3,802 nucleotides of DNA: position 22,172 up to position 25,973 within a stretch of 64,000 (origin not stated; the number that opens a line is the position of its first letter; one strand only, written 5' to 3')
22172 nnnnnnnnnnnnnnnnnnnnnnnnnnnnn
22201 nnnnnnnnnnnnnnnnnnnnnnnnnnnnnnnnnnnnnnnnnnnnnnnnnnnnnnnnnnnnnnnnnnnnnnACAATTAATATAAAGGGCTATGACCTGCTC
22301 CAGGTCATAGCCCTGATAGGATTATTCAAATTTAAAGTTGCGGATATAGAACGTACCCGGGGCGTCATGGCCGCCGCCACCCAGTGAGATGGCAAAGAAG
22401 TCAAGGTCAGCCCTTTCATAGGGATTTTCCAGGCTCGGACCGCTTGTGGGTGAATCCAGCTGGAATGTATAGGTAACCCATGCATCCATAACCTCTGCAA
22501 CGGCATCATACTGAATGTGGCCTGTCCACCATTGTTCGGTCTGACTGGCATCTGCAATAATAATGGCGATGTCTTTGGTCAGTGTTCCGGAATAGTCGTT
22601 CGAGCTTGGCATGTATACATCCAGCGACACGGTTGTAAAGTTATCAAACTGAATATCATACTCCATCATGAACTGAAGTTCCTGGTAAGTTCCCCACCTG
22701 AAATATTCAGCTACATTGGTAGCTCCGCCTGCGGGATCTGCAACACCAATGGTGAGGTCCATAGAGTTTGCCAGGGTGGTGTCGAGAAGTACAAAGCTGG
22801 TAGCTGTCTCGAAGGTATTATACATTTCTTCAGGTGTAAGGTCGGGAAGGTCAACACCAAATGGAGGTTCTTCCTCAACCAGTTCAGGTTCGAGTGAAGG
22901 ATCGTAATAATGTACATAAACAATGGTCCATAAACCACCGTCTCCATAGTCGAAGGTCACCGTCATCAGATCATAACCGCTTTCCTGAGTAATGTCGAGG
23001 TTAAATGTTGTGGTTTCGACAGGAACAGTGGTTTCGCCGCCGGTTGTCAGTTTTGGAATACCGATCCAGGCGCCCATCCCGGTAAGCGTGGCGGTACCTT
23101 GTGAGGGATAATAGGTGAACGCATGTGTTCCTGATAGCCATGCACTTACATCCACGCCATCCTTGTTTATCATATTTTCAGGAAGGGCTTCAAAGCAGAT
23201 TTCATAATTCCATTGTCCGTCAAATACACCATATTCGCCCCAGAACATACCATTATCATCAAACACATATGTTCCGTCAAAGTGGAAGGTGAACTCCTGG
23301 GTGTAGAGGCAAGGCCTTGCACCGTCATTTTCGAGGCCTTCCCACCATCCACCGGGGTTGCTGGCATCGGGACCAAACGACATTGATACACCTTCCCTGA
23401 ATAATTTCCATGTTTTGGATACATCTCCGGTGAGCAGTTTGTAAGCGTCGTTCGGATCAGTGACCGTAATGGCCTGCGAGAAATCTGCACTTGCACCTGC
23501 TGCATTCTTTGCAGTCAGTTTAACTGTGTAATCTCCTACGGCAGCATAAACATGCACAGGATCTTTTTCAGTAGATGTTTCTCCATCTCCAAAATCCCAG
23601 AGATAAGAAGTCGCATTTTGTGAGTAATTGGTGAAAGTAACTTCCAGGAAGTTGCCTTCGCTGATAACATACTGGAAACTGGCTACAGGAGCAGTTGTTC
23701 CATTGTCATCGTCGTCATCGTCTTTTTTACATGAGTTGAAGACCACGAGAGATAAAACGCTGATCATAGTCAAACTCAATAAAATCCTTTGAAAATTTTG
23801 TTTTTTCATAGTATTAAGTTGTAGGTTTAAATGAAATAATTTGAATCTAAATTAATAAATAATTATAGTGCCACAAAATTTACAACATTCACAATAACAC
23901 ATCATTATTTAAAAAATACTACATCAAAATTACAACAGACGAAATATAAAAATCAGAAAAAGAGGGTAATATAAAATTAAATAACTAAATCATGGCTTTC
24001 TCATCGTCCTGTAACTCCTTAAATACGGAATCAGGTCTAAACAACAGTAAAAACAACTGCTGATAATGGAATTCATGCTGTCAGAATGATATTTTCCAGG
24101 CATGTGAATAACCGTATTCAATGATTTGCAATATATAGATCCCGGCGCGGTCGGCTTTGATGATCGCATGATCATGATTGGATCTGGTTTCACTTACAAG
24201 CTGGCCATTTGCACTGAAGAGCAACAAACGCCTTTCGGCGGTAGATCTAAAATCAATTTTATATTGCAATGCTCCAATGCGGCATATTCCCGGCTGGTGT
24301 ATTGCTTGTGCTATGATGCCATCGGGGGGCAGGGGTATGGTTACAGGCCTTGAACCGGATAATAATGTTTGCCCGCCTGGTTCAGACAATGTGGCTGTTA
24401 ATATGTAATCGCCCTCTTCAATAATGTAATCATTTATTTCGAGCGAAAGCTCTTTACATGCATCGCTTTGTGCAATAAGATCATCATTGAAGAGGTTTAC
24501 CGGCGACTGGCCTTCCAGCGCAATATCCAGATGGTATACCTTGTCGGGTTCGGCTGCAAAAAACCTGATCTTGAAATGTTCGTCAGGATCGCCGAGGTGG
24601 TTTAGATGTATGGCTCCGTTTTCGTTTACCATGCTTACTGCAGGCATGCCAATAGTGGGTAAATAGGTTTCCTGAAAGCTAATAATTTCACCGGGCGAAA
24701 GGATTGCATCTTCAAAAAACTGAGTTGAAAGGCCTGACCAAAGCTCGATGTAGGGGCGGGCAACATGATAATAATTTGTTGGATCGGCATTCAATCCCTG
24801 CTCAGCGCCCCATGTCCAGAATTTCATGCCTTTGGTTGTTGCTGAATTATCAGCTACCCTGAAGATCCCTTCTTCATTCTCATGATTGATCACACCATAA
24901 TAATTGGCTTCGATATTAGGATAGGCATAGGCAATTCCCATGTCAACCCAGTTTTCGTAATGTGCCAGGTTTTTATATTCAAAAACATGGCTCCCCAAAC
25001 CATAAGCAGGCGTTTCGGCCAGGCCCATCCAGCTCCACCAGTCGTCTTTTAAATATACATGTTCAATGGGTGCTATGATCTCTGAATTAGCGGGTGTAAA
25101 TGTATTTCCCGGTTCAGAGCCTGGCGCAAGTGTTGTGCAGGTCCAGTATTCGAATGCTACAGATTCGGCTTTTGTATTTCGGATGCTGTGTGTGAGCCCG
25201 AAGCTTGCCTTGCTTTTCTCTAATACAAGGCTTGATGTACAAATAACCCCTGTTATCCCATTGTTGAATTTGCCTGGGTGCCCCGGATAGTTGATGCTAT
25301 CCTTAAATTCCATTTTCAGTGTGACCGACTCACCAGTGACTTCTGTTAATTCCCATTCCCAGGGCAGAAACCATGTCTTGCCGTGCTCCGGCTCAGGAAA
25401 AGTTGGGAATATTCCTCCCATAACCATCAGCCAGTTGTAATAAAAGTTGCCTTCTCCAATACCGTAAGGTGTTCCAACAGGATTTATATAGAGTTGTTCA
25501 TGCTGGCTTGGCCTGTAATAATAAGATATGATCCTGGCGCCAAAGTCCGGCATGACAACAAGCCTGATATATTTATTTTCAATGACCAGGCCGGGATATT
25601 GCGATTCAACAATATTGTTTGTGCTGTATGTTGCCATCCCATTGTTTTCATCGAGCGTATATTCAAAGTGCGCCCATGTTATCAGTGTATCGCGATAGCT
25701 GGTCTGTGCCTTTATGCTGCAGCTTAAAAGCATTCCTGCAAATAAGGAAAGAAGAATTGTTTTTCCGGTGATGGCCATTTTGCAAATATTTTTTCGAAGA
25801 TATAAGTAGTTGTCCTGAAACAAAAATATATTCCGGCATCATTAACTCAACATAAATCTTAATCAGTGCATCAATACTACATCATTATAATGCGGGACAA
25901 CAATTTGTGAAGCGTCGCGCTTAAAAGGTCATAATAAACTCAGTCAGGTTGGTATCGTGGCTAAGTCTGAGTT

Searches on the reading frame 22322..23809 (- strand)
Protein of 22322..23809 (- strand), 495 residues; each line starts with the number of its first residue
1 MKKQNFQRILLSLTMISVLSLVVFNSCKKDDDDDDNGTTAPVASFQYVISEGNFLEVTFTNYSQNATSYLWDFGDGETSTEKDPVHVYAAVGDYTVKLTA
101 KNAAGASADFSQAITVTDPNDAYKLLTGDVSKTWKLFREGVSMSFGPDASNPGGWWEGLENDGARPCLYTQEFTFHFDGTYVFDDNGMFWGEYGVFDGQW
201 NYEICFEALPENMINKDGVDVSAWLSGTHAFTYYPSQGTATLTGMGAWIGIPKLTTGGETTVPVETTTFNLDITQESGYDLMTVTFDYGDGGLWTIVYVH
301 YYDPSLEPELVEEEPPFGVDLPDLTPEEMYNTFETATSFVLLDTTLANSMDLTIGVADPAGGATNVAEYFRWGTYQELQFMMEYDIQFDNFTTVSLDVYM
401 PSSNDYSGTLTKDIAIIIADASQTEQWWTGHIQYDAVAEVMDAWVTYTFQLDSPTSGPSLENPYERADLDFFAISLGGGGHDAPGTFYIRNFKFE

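Call 81: search_protein_families(library=pfam, proteins=[window:22322-23809:-], max_evalue=0.00001)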
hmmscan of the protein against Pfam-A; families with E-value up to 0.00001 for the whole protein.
window:22322-23809:- (495 aa): 2 families
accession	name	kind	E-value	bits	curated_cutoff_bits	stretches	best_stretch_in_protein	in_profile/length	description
PF18911.6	PKD_4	-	2.1e-18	66.6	27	1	40-116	3-83/85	PKD domain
PF00801.26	PKD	-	5.4e-13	49.2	23.5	1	56-109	16-74/80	PKD domain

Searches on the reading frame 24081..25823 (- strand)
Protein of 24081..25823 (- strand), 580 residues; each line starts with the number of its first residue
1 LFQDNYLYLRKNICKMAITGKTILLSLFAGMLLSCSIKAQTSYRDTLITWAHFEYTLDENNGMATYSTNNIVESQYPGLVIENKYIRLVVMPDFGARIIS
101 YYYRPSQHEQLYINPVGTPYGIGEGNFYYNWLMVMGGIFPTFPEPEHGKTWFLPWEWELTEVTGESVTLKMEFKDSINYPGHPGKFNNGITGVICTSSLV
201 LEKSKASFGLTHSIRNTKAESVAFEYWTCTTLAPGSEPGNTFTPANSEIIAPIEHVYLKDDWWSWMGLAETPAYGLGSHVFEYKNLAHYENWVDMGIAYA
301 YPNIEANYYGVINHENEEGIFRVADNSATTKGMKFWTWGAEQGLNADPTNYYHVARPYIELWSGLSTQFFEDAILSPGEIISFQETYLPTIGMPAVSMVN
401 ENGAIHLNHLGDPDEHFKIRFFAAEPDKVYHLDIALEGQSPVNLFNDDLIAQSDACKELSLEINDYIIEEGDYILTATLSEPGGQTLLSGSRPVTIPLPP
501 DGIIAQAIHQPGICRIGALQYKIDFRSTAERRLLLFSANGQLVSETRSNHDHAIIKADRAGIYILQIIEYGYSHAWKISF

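Call 81: search_protein_families(library=pfam, proteins=[window:24081-25823:-], max_evalue=0.00001)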
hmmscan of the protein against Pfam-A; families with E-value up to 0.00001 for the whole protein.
window:24081-25823:- (580 aa): 1 family
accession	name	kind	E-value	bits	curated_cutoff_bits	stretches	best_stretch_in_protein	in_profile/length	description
PF17128.10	DUF5107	-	6.5e-07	29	24.4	0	68-159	16-102/310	Domain of unknown function (DUF5107)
